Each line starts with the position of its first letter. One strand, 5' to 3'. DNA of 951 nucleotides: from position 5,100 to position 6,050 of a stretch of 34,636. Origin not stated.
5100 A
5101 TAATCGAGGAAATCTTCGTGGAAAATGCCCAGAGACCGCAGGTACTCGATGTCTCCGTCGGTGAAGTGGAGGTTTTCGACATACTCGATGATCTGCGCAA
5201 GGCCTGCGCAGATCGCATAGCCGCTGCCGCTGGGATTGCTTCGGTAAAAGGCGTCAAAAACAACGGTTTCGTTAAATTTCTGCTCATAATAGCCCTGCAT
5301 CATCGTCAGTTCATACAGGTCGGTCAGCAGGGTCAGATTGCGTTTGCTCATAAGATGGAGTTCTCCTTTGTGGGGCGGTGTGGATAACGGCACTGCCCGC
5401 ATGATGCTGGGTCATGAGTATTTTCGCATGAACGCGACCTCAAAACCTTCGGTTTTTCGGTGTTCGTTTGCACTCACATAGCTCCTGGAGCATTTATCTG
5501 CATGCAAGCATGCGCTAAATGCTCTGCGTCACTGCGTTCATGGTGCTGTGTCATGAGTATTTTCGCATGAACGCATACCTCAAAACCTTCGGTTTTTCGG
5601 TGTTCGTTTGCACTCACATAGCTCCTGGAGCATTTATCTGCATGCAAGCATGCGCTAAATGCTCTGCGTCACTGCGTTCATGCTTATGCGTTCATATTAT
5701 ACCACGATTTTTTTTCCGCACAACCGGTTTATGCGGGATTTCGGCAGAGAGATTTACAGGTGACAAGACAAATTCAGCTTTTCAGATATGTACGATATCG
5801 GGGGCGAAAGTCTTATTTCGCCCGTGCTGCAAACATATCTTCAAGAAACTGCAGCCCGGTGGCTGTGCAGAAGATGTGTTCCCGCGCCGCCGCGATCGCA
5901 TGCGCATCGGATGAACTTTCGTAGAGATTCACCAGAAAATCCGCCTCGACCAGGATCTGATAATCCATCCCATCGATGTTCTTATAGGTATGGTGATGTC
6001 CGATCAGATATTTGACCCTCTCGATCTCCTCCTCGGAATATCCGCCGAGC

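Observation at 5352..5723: Tandem, near-identical, stem-closed structured elements forming the ~340-nt leader of the NAD-salvage gene pncB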

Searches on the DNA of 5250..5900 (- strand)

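Call 5: search_rna_families(source=window, start=5250, end=5900, threshold=evalue, max_evalue=10, show_alignments=3)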
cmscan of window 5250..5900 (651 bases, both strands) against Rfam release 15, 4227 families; matches with E-value up to 10: 3.
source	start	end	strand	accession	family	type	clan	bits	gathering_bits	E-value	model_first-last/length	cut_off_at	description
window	5506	5685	-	RF01699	Clostridiales-1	Gene; sRNA;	-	33.3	48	1.7e-05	1-166/166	no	Clostridiales-1 RNA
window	5822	5859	-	RF03419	mir-998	Gene; miRNA;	-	17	52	2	28-65/91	no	mir-998 microRNA precursor family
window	5533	5575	-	RF02687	RAGATH-8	Gene; sRNA;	-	10.9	86.7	2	1-276/276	no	RAGATH-8 RNA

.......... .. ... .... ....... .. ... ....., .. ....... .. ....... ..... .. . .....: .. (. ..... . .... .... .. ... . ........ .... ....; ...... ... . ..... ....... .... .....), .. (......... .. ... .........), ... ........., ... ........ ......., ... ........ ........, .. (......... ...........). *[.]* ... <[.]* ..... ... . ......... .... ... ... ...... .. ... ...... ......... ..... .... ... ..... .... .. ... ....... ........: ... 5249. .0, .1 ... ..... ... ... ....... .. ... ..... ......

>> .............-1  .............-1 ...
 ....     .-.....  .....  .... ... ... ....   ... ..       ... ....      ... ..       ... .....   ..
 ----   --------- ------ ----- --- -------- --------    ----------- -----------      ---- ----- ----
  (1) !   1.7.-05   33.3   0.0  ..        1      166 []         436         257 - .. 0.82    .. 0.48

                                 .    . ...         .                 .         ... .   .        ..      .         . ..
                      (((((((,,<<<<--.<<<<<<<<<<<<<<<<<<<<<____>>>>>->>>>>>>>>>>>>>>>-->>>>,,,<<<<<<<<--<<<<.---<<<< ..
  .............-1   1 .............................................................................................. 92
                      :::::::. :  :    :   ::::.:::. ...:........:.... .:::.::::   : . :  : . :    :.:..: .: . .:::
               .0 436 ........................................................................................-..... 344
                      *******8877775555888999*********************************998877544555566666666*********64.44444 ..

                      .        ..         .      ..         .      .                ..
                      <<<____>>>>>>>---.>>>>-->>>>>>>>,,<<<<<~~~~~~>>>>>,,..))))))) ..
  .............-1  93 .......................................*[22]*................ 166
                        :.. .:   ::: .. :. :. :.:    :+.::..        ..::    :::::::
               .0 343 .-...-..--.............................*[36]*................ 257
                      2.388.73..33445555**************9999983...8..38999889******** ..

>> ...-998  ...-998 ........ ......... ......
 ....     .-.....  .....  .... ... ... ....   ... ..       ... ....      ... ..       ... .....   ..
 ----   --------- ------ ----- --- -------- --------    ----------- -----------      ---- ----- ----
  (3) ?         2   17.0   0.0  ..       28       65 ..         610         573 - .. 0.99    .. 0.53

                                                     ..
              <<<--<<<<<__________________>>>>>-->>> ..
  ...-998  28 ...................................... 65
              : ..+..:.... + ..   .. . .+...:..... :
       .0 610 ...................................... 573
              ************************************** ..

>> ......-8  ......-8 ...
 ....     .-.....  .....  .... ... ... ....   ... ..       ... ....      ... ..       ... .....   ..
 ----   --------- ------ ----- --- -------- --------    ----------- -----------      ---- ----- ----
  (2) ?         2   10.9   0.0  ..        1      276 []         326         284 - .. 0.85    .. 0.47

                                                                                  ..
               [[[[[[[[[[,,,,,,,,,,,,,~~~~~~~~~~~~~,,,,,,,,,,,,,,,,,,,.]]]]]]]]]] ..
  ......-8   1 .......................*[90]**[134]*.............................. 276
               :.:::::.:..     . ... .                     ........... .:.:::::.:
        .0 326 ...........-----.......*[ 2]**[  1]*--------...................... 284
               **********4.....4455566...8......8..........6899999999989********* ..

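Call 41: build_rna_model(alignment_id=A3, structure=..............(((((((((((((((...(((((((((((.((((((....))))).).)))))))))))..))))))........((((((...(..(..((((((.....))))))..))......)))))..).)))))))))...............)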
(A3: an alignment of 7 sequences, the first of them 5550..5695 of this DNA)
Model R1 built from alignment A3 (7 sequences, 164 columns); structure: as given.
model positions 152; base pairs 46; branch points 1; effective number of sequences 1.56; information 0.59 bits per position. Calibrated on 0.2 Mb of random sequence (short: E-values are rough).
structure used (alignment columns):
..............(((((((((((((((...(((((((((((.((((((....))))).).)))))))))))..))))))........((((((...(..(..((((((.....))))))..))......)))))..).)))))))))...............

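Call 42: search_with_rna_model(model_id=R1, sources=[window, L001, L005, L006, L008, L009, L010, L011, L014, L016, L017, L018, L020, L021, L023, L024, L025, L026, L029, L030, L031, L032, L035, L036, L037, L038, L043, L044, L045, L046, L047, L048, L049, L051, L053, L055, L057, L058, L059, L060, L061, L062, L063, L064, L065, L066, L067, L068, L069, L070, L072, L073, L076, L077, L078, L080, L081, L082, L085, L086, L088, L089, L090, L092, L093, L094, L095, L097, L098, L099, L100], max_evalue=1, make_alignment=true)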
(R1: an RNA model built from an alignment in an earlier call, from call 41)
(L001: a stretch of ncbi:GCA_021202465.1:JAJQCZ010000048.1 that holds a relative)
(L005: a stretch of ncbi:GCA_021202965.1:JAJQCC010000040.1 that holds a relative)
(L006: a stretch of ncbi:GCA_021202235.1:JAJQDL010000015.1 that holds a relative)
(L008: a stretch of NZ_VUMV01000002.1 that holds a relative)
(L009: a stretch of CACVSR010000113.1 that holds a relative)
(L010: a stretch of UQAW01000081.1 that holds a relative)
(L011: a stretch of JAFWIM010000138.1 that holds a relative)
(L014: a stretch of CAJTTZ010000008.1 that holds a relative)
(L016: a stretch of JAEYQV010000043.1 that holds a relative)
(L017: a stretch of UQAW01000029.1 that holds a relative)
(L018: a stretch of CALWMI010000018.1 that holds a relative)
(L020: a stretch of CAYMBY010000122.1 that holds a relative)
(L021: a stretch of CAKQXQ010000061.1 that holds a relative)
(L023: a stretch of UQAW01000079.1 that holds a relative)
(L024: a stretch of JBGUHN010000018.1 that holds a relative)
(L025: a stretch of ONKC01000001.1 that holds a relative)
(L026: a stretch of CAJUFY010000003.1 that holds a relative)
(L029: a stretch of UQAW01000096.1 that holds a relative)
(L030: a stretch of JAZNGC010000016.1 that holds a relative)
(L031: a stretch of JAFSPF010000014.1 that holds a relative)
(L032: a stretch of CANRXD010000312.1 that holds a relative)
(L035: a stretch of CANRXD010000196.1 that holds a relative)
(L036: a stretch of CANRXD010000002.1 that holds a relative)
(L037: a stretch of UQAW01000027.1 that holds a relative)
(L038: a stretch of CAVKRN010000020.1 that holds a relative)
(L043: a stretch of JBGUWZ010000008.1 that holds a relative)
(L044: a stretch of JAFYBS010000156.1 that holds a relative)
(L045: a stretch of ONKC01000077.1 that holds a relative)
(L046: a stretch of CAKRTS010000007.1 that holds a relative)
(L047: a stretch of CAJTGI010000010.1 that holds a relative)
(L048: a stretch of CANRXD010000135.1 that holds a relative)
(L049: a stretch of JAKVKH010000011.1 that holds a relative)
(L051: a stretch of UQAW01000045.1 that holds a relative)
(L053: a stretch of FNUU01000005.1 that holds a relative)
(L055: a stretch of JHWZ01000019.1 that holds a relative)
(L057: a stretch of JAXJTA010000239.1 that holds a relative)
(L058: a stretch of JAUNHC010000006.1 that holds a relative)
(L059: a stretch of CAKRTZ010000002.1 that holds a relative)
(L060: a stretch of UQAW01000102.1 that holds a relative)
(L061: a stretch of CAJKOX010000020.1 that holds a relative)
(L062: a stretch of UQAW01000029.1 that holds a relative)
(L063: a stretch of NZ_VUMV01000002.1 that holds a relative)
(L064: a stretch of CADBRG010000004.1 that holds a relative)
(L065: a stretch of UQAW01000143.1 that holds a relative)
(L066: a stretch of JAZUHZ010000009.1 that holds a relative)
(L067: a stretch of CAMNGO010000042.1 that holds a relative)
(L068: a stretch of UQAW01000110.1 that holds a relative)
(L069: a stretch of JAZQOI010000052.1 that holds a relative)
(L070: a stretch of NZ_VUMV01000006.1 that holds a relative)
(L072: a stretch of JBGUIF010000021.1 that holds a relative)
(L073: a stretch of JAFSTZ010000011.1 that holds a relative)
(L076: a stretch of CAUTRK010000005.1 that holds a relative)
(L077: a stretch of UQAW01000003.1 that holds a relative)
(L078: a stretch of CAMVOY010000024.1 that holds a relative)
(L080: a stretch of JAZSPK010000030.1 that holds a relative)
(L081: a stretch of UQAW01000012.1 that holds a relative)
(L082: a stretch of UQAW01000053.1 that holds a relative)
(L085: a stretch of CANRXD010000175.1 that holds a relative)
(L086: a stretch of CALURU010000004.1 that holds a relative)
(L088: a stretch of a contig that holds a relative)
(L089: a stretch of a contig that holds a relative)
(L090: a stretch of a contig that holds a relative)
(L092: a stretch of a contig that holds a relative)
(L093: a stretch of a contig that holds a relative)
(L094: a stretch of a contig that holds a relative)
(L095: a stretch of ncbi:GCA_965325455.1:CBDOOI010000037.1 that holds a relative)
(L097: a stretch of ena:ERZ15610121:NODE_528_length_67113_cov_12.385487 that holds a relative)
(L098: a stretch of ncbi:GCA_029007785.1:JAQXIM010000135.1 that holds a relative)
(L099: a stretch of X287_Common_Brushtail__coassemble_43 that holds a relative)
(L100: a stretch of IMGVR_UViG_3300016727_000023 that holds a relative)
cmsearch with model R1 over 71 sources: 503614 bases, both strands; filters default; matches with E-value up to 1: 87.
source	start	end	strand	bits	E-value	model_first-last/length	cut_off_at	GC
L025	6175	6326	-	159.8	4.8e-46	1-152/152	no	0.53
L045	7399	7551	+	152.9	6.1e-44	1-152/152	no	0.57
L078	4818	4971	-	152.3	9.7e-44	1-152/152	no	0.51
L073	145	303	+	136.6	6.3e-39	1-152/152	no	0.52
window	5550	5697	-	130.3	5.3e-37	1-152/152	no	0.45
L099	2410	2559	+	116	1.2e-32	1-152/152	no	0.46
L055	2805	2957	+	98.2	3.7e-27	1-152/152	no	0.59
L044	7141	7277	-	65.3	4.3e-17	1-152/152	no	0.55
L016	3611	3755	+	64.1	1e-16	1-152/152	no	0.43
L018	3073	3181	+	52.1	5e-13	1-152/152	no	0.71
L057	1845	1993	-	44.6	1e-10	1-152/152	no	0.56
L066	1486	1593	+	41.4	9.2e-10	1-152/152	no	0.44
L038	7178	7307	-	41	1.2e-09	1-152/152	no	0.52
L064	40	189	-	40.8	1.5e-09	1-152/152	no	0.49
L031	6582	6729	-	38.5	7.1e-09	1-152/152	no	0.57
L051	7481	7624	-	37.6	1.4e-08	1-152/152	no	0.35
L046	2101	2234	+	36.3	3.4e-08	1-152/152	no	0.49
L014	1290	1420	-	36.2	3.6e-08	1-152/152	no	0.5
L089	79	220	-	36.1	3.8e-08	1-152/152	no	0.46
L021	1089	1233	+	35.9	4.4e-08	1-152/152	no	0.44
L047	5963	6105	-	35.8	4.9e-08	1-152/152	no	0.55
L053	2235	2368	-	35.4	6.7e-08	1-152/152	no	0.47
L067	4207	4359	+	35.3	7e-08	1-152/152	no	0.52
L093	195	345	-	34.1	1.6e-07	1-152/152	no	0.59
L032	289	443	-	33.5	2.5e-07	1-152/152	no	0.55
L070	1704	1864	+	33.2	3.1e-07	1-152/152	no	0.53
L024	1060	1195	+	33.2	3.1e-07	1-152/152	no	0.56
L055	4069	4211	+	31.8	8.3e-07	1-152/152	no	0.52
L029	693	835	-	31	1.4e-06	1-152/152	no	0.41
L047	5896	5930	-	31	1.5e-06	35-69/152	no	0.63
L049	46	96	-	30.5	2e-06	27-76/152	no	0.43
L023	4447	4580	+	30.4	2.2e-06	1-152/152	no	0.43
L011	338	473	-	29.9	3.2e-06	1-152/152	no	0.56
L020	600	732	-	28.8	6.9e-06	1-152/152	no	0.44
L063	4977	5131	-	28.8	7e-06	1-152/152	no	0.53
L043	653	788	+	28.7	7.3e-06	1-152/152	no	0.57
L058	5511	5659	+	27.2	2e-05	1-152/152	no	0.56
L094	93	197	-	26.7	3e-05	1-152/152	no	0.39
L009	18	146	-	26.6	3.2e-05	1-152/152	no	0.52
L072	3052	3078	-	25.7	6.3e-05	39-65/152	no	0.63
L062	7041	7152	-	25.2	9e-05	1-152/152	no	0.38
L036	7174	7215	+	24.8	0.00012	30-74/152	no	0.55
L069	4934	5064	+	24.4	0.00015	1-152/152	no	0.46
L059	2504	2604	-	24.2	0.00017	1-152/152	no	0.38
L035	131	190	+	24.2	0.00018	23-80/152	no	0.58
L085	833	959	+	23.9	0.00022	1-152/152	no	0.56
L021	3787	3887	+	23.4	0.00031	1-152/152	no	0.3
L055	1612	1667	+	22.1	0.00078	1-152/152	no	0.54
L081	2690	2830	+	21.2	0.0015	1-152/152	no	0.57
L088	4057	4189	+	21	0.0016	1-152/152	no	0.49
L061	344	491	-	20.6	0.0022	1-152/152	no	0.6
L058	5707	5830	+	20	0.0033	1-152/152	no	0.54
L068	1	55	-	19.9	0.0038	1-60/152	3'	0.51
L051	4285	4425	-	19.3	0.0055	1-152/152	no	0.57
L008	7666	7690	+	19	0.007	40-64/152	no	0.68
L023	5700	5840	-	18.9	0.0075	1-152/152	no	0.56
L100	1396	1416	+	18.4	0.011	42-62/152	no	0.67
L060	36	176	+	17.9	0.015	1-152/152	no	0.57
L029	2230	2368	+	17.8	0.016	1-152/152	no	0.58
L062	385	525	-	17.7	0.018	1-152/152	no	0.54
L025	6194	6239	+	17.3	0.023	83-128/152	no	0.52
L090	2017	2125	+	16.9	0.029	22-130/152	no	0.6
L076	2879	2906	+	16.9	0.03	38-66/152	no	0.68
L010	600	740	-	16.9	0.03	1-152/152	no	0.57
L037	1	57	-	16.8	0.032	1-61/152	3'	0.51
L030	5927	5943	-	16.8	0.032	44-60/152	no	0.59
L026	1471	1487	-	16.8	0.032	44-60/152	no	0.59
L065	69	85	+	16.8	0.032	44-60/152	no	0.59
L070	1915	1931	+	16.8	0.032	44-60/152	no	0.59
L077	658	674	+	16.8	0.032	44-60/152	no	0.59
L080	4052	4068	-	16.8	0.032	44-60/152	no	0.59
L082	3593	3609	-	16.8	0.032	44-60/152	no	0.59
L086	2576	2592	-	16.8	0.032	44-60/152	no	0.59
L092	1898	1914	+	16.8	0.032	44-60/152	no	0.59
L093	160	176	-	16.8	0.032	44-60/152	no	0.59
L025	6255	6295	+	16.7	0.034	32-72/152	no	0.54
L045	7430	7470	-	16.7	0.034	32-72/152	no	0.54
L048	1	39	+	16.6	0.038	37-74/152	5'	0.51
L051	4086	4226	-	15.6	0.076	1-152/152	no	0.6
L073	4437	4454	+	14.5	0.17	44-61/152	no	0.5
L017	5867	5883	+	13.7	0.3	44-60/152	no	0.59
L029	2466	2482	+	13.7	0.3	44-60/152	no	0.59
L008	7712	7726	+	13.4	0.35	45-59/152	no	0.53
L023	610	737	-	13.2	0.41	1-152/152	no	0.37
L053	2096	2222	-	12.2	0.85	1-152/152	no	0.5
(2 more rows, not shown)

Alignment A4: 87 matches aligned to the model, 247 columns, each read 5' to 3' on its own strand. Consensus structure (alignment columns), stored with it:
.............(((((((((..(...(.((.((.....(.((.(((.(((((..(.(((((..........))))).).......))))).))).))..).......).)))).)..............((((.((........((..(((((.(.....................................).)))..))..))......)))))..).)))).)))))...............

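Call 43: search_with_rna_model(model_id=R1, sources=[window, L025, L045, L078, L073, L099, L055, L044, L016, L057, L038, L064, L031, L051, L046, L014, L089, L021, L047, L053, L067, L093, L032, L070, L024, L066, L018], max_evalue=0.000001, make_alignment=true, show_alignments=0)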
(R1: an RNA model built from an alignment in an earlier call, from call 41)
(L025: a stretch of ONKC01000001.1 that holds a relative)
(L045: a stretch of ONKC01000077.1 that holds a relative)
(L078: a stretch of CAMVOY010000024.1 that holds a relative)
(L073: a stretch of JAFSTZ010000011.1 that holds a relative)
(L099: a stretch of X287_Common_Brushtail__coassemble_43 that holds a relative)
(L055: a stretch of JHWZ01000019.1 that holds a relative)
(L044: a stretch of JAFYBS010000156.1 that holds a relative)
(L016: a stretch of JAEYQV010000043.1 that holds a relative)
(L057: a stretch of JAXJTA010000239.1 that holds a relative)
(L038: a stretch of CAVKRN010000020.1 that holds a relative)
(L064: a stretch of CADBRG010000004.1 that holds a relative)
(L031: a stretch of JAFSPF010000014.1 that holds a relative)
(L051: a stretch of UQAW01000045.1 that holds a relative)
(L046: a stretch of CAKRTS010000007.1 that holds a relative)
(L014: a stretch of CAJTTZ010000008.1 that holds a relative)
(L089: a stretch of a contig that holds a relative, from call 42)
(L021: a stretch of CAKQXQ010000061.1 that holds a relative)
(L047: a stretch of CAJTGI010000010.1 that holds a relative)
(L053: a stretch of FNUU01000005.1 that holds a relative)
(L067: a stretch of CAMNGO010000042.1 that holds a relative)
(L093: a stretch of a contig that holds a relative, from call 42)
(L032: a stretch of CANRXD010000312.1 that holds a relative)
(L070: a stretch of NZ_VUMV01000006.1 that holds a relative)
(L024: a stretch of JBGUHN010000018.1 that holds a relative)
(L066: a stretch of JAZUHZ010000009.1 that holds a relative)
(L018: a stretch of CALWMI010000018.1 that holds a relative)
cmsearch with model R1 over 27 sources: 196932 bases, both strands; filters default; matches with E-value up to 0.000001: 29.
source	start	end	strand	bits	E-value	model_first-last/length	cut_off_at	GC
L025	6175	6326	-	159.8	1.9e-46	1-152/152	no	0.53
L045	7399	7551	+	152.9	2.4e-44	1-152/152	no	0.57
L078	4818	4971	-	152.3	3.8e-44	1-152/152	no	0.51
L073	145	303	+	136.6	2.5e-39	1-152/152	no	0.52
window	5550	5697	-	130.3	2.1e-37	1-152/152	no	0.45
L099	2410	2559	+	116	4.9e-33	1-152/152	no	0.46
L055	2805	2957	+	98.2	1.4e-27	1-152/152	no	0.59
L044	7141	7277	-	65.3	1.7e-17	1-152/152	no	0.55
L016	3611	3755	+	64.1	4e-17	1-152/152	no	0.43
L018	3073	3181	+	52.1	1.9e-13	1-152/152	no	0.71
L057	1845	1993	-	44.6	3.9e-11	1-152/152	no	0.56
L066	1486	1593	+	41.4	3.6e-10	1-152/152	no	0.44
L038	7178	7307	-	41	4.9e-10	1-152/152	no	0.52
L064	40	189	-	40.8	5.7e-10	1-152/152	no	0.49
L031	6582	6729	-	38.5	2.8e-09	1-152/152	no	0.57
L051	7481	7624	-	37.6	5.3e-09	1-152/152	no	0.35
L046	2101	2234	+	36.3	1.3e-08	1-152/152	no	0.49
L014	1290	1420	-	36.2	1.4e-08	1-152/152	no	0.5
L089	79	220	-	36.1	1.5e-08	1-152/152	no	0.46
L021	1089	1233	+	35.9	1.7e-08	1-152/152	no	0.44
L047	5963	6105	-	35.8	1.9e-08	1-152/152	no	0.55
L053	2235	2368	-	35.4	2.6e-08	1-152/152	no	0.47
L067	4207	4359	+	35.3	2.7e-08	1-152/152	no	0.52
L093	195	345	-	34.1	6.2e-08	1-152/152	no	0.59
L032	289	443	-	33.5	9.6e-08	1-152/152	no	0.55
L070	1704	1864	+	33.2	1.2e-07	1-152/152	no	0.53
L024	1060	1195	+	33.2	1.2e-07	1-152/152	no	0.56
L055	4069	4211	+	31.8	3.2e-07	1-152/152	no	0.52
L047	5896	5930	-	31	5.7e-07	35-69/152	no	0.63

Alignment A5: 29 matches aligned to the model, 230 columns, each read 5' to 3' on its own strand. Consensus structure (alignment columns), stored with it:
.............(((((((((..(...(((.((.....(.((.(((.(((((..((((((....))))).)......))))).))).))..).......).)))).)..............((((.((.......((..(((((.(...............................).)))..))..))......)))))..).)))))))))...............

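Call 63: search_with_rna_model(model_id=R1, source=window, filters=off, max_evalue=1, show_alignments=2)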
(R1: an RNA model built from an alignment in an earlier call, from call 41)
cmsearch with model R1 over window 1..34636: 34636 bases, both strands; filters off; matches with E-value up to 1: 7.
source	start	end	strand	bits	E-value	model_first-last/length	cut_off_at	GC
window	5550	5697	-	130.3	3.7e-38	1-152/152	no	0.45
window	5411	5549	-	109.3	1e-31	1-152/152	no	0.48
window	5488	5524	+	17.1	0.0018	34-70/152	no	0.46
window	5628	5664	+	17.1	0.0018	34-70/152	no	0.46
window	23218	23278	+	10.5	0.19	1-152/152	no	0.51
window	3098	3165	-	9.9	0.29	1-152/152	no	0.28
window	5570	5608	+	9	0.54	89-127/152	no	0.44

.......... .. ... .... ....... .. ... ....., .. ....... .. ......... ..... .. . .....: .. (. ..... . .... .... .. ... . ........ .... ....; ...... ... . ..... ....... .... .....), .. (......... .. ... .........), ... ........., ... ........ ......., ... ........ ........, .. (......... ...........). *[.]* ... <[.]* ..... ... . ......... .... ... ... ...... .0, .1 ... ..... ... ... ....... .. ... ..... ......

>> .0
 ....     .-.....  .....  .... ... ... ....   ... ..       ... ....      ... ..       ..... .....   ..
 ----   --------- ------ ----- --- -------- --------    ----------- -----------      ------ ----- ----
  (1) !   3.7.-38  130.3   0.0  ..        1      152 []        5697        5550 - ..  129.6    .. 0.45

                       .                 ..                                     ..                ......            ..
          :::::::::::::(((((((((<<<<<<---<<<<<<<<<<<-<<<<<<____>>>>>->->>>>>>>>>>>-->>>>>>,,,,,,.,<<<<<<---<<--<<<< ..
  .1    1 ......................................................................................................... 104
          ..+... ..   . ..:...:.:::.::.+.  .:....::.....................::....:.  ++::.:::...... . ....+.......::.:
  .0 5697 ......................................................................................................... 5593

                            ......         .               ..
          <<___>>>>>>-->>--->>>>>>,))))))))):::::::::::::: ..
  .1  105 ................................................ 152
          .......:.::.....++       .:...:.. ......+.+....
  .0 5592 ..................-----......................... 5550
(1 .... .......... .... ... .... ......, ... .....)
